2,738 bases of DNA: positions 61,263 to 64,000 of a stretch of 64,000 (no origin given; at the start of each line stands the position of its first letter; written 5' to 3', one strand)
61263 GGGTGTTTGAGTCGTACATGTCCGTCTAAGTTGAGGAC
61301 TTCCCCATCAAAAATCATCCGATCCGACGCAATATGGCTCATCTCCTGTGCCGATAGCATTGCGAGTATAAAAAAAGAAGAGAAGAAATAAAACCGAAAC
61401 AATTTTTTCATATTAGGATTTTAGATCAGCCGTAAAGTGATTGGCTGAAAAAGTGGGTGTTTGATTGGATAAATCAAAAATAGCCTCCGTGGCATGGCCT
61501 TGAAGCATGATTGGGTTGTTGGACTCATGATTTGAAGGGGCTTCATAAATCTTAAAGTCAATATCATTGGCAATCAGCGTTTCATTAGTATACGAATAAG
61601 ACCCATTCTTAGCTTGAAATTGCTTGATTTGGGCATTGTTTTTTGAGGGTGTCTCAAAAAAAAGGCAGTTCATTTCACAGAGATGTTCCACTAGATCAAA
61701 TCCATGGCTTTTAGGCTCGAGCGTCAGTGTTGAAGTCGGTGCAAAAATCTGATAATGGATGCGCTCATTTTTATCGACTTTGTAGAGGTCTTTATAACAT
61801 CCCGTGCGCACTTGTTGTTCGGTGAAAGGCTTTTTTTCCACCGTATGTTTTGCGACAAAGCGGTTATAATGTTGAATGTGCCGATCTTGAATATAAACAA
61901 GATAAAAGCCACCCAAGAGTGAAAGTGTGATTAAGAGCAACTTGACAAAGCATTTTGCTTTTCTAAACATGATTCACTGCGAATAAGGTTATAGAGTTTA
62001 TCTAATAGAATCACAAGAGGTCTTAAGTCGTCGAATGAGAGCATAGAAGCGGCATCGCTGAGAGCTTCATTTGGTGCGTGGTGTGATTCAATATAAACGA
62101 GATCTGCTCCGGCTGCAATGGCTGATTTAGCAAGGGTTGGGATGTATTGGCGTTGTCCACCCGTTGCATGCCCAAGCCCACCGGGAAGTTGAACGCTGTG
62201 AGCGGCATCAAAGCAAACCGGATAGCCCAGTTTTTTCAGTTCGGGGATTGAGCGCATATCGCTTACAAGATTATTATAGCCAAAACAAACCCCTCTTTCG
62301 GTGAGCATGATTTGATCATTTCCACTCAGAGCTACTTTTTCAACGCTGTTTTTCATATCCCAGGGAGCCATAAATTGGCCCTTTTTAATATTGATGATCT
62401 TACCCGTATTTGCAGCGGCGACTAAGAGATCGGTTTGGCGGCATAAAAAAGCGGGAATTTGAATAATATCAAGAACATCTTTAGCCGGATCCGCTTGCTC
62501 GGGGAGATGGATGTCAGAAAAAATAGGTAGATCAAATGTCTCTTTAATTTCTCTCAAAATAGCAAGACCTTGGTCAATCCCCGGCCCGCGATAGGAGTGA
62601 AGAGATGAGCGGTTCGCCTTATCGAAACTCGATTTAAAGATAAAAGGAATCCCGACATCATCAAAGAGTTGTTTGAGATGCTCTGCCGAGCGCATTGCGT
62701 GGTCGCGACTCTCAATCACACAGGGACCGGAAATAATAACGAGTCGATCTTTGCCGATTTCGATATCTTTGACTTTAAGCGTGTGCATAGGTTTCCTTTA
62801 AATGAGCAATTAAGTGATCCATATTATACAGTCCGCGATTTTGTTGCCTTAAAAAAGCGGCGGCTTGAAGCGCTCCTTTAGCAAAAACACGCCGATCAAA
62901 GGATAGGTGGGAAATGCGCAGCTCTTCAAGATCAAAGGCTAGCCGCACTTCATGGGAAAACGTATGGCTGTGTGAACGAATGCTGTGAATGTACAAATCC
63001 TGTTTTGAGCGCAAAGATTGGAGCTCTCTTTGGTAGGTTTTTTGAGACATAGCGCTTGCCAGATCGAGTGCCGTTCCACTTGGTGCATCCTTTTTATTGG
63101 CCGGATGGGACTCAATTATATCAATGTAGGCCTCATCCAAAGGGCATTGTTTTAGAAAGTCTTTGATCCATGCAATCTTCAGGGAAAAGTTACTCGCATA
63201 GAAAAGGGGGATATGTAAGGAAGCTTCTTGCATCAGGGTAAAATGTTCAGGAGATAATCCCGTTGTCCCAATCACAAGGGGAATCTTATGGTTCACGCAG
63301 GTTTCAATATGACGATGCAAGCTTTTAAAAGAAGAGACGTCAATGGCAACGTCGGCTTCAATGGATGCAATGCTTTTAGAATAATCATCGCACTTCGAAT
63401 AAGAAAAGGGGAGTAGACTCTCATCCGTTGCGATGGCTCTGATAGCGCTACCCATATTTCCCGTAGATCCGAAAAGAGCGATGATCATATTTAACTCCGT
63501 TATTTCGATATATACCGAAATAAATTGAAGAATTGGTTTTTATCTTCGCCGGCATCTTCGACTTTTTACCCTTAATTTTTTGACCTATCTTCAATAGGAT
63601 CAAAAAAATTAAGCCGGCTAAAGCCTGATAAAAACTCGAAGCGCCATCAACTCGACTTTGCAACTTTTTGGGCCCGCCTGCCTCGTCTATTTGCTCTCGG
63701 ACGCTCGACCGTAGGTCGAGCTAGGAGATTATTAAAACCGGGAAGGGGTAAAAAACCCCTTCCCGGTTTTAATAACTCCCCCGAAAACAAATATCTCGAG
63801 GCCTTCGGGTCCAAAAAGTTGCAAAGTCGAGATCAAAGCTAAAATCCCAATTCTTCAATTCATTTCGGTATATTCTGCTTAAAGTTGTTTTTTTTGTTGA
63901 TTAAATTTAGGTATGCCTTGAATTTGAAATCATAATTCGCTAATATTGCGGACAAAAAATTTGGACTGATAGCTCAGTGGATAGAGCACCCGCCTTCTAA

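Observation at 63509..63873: Nested MITE insertion with an identifiable empty site and 5-bp target duplications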

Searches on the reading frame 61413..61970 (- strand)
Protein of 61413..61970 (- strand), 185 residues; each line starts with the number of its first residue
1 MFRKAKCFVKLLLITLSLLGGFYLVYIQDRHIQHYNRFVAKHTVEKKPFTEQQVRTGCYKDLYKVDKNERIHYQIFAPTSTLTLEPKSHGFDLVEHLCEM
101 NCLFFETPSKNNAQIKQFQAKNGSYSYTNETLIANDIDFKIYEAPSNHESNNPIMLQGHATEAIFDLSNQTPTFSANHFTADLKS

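Call 26: find_encoding_contigs(protein=window:61413-61970:-, flank=4000, max_places=6)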
Protein window:61413-61970:- (185 aa): 2 contigs read that carry it; 2 places shown.
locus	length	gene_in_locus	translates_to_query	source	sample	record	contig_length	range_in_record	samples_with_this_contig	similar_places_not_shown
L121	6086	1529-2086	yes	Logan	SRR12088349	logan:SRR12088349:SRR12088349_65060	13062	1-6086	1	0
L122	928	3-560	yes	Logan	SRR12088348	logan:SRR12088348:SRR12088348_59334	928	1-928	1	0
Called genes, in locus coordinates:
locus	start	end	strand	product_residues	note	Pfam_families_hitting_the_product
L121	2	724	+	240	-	?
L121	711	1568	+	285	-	PF00793:DAHP_synth_1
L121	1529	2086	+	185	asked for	-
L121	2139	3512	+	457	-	-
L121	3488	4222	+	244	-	PF00005:ABC_tran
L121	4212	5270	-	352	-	PF01075:Glyco_transf_9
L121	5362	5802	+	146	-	PF00334:NDK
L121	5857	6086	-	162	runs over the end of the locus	PF02580:Tyr_Deacylase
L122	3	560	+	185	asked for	?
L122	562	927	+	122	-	?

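Call 66: search_protein_families(library=pfam, proteins=[window:61413-61970:-], max_evalue=0.00001)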
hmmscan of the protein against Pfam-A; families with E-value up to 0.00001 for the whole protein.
window:61413-61970:- (185 aa): 0 families

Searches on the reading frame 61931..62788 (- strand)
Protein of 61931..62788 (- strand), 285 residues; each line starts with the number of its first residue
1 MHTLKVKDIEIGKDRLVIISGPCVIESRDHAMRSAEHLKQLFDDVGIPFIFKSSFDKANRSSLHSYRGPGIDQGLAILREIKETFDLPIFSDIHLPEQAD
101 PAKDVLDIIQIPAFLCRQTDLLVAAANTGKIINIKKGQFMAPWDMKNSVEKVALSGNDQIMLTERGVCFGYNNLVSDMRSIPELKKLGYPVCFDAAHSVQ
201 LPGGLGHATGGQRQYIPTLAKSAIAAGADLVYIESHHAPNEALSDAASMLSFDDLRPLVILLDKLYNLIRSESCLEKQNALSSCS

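Call 80: find_encoding_contigs(protein=window:61931-62788:-, flank=4000, max_places=8)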
Protein window:61931-62788:- (285 aa): 1 contig read that carries it; 1 place shown.
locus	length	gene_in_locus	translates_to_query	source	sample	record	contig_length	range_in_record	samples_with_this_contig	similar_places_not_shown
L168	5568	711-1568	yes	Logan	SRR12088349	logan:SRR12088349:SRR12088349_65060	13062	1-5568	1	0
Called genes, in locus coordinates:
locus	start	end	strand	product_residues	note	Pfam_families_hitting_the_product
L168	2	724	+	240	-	?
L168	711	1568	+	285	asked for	PF00793:DAHP_synth_1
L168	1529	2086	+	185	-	-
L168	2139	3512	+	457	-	-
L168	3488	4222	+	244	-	PF00005:ABC_tran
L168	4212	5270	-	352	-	PF01075:Glyco_transf_9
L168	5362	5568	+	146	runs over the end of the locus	PF00334:NDK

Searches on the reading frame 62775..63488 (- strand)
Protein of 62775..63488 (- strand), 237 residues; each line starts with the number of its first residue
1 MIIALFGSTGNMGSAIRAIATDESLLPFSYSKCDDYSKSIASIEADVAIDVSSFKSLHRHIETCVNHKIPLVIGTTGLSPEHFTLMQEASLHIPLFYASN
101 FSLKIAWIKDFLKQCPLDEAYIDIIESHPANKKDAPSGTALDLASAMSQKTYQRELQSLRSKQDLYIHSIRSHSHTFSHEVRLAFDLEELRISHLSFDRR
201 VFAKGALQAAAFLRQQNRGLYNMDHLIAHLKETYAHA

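Call 24: find_encoding_contigs(protein=window:62775-63488:-, flank=3000, max_places=8)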
Protein window:62775-63488:- (237 aa): no gene with exactly this product is on record in the collection.

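Call 66: search_protein_families(library=pfam, proteins=[window:62775-63488:-], max_evalue=0.00001)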
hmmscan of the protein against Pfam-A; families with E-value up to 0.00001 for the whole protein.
window:62775-63488:- (237 aa): 2 families
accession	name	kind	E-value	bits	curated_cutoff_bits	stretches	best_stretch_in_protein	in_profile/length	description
PF05173.19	DapB_C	-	1.2e-26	93.6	27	1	120-226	19-120/121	Dihydrodipicolinate reductase, C-terminus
PF01113.26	DapB_N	-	6.2e-17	62.3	25.6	1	34-101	59-124/124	Dihydrodipicolinate reductase, N-terminus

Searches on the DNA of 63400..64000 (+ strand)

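Call 42: search_dna_similar(query=window:63651-63831:+, collection=plasmids, mode=distant, max_evalue=0.001)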
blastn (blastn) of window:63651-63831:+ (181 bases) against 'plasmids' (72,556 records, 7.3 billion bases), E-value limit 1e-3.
No match.

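Call 90: search_rna_families(source=window, start=63400, end=64000, threshold=evalue, max_evalue=1)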
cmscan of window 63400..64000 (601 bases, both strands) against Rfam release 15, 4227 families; matches with E-value up to 1: 16.
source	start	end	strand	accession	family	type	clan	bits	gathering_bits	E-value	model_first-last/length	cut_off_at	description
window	63730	63775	-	RF03831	mir-627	Gene; miRNA;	-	28.5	86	0.00032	1-87/87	no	mir-627 microRNA precursor family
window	63728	63776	-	RF04128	MIR8562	Gene; miRNA;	-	28.3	211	0.0036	1-242/242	no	MIR8562 microRNA precursor family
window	63727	63777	+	RF04128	MIR8562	Gene; miRNA;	-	26.2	211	0.011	1-242/242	no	MIR8562 microRNA precursor family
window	63733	63838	+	RF01730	Termite-leu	Cis-reg;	-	25.8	51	0.0023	1-78/78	no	Termite-leu RNA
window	63729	63821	-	RF03016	RT-12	Gene; sRNA;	-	25.5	44.2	0.036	1-117/117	no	RT-12 RNA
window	63721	63785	-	RF03322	mir-1641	Gene; miRNA;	-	24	104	0.015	1-85/85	no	mir-1641 microRNA precursor family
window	63963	64000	+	RF00005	tRNA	Gene; tRNA;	CL00001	23.4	29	0.02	1-37/71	3'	tRNA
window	63728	63766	-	RF00139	SNORA72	Gene; snRNA; snoRNA; HACA-box;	-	21.4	43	0.78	82-119/132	no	Small nucleolar RNA SNORA72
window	63724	63779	-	RF03721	mir-3478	Gene; miRNA;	-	20.9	66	0.065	12-70/78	no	mir-3478 microRNA precursor family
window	63507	63619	-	RF01089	PK-repBA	Cis-reg;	-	20.8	45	0.035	1-124/124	no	Pseudoknot of the regulatory region of the repBA gene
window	63728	63776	+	RF03322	mir-1641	Gene; miRNA;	-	20.5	104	0.15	17-69/85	no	mir-1641 microRNA precursor family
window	63729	63775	-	RF00731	mir-155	Gene; miRNA;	-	20.4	56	0.21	1-65/65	no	mir-155 microRNA precursor family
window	63725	63779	-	RF03609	mir-5470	Gene; miRNA;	-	20.2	98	0.21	1-81/81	no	mir-5470 microRNA precursor family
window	63723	63782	-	RF00027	let-7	Gene; miRNA;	CL00148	20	53.5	0.25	1-84/84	no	let-7 microRNA precursor family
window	63726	63778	-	RF00794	mir-42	Gene; miRNA;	CL00088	18.4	70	0.3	1-102/102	no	mir-42 microRNA precursor family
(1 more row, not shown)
